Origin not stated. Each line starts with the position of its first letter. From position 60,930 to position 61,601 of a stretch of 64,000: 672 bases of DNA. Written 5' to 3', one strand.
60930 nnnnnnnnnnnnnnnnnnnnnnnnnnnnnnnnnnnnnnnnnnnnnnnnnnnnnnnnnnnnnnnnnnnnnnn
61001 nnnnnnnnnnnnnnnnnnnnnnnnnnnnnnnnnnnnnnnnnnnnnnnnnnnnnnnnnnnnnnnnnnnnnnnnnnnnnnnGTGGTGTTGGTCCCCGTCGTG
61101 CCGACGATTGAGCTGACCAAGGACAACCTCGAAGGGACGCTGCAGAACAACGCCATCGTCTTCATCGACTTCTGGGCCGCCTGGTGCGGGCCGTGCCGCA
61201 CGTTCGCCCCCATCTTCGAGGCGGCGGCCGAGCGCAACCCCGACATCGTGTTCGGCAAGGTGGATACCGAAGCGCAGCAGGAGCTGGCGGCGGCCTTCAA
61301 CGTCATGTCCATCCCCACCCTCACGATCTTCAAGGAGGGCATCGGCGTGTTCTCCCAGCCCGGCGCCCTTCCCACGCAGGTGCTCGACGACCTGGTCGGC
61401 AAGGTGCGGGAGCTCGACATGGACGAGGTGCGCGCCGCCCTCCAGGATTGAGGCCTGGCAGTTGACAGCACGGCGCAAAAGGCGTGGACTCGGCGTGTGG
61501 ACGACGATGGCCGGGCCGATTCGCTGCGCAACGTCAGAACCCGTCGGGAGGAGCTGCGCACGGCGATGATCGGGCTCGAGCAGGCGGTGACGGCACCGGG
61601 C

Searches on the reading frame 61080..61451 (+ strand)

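Call 57: search_protein_families(library=pfam, proteins=[window:61080-61451:+], max_evalue=0.001)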
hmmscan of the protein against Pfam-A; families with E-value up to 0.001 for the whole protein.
window:61080-61451:+ (123 aa): 5 families
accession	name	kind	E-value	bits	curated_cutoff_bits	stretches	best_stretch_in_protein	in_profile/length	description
PF00085.26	Thioredoxin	-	1.1e-23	83.6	23.5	1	9-104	2-99/103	Thioredoxin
PF14595.12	Thioredoxin_9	-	4.2e-07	30.4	25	1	22-103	39-123/129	Thioredoxin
PF13905.12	Thioredoxin_8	-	5e-07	30.4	27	0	25-51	2-28/94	Thioredoxin-like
PF13098.12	Thioredoxin_2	-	5.3e-05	24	27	1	22-104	3-102/104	Thioredoxin-like domain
PF04756.19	OST3_OST6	-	0.00044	20.2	27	1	35-86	45-104/294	OST3 / OST6 family, transporter family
